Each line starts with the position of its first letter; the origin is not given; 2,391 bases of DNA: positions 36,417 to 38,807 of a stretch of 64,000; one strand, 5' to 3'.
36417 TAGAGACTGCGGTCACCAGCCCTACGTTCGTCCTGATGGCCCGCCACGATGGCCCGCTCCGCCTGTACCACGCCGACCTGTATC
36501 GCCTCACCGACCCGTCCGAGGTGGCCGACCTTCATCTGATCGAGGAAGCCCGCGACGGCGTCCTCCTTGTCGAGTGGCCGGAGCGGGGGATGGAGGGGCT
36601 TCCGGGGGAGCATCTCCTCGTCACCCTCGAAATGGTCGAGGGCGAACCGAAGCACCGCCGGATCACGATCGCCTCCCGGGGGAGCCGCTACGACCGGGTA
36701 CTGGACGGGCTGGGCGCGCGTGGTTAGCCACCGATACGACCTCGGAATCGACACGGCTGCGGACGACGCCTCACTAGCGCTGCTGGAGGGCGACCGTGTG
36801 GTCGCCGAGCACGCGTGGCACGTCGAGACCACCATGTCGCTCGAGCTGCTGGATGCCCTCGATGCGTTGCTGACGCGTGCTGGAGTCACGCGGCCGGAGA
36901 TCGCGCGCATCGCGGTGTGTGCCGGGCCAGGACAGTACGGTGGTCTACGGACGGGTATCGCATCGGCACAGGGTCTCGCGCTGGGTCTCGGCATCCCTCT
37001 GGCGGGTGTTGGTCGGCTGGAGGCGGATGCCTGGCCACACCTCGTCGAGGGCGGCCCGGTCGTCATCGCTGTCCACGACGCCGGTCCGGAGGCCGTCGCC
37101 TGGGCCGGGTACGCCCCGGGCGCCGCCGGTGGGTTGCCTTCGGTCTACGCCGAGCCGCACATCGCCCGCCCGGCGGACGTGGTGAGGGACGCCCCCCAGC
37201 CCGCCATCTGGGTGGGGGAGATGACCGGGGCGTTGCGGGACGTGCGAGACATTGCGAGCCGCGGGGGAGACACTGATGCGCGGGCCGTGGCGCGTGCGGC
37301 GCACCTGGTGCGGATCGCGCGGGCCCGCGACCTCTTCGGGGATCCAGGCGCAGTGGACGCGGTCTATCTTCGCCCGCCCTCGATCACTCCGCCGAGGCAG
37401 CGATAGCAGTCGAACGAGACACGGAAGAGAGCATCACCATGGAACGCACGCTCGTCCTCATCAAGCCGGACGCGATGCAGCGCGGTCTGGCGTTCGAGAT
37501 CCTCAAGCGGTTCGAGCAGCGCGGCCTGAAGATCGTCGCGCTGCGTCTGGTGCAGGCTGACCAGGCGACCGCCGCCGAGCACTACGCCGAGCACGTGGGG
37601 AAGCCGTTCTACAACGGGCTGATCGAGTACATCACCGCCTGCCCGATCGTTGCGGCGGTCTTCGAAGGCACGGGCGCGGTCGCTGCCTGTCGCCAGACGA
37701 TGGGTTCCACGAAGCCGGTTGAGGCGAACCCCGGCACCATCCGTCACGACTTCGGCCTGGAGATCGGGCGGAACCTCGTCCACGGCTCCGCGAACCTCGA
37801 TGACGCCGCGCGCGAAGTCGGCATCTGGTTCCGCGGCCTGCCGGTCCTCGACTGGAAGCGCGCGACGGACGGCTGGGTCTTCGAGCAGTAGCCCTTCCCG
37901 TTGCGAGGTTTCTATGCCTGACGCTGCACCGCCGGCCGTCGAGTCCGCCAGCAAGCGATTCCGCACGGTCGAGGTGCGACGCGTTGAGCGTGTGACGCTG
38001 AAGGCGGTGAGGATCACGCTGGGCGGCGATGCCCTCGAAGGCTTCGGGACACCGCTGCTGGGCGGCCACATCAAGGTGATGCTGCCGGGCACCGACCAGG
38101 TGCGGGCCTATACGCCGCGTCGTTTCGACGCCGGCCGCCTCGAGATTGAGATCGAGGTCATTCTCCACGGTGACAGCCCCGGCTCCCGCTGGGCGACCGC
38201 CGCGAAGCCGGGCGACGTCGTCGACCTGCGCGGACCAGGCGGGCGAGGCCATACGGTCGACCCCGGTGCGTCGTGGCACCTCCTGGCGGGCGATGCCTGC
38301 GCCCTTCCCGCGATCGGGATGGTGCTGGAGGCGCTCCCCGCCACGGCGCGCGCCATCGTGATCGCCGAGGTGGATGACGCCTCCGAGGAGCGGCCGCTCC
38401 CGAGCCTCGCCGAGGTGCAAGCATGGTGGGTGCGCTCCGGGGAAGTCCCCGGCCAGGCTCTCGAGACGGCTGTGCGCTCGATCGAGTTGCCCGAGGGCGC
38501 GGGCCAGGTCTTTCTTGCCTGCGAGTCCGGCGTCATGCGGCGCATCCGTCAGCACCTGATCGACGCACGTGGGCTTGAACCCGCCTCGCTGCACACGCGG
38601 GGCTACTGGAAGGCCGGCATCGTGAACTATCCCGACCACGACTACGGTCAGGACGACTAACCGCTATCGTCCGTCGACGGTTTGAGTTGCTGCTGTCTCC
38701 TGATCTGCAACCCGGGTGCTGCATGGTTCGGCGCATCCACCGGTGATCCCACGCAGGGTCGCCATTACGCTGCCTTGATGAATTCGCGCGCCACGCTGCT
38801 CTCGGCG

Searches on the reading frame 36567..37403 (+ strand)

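Call 26: search_protein_families(library=pfam, proteins=[window:36567-37403:+], max_evalue=0.00001)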
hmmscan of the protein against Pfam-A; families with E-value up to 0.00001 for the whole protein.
window:36567-37403:+ (279 aa): 1 family
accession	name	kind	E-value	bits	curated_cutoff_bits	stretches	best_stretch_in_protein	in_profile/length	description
PF00814.31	TsaD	-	8.4e-17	62.2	24.8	1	93-182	32-126/264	tRNA N6-adenosine threonylcarbamoyltransferase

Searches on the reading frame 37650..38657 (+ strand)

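Call 26: search_protein_families(library=pfam, proteins=[window:37650-38657:+], max_evalue=0.00001)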
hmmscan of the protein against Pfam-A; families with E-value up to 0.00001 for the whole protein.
window:37650-38657:+ (336 aa): 2 families
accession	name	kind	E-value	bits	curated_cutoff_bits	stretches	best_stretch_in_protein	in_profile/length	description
PF04954.18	SIP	-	2.4e-34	118.9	26.3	1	207-323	1-119/119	Siderophore-interacting protein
PF08021.17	FAD_binding_9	-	2.7e-20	73.2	23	1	151-199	70-119/120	Siderophore-interacting FAD-binding domain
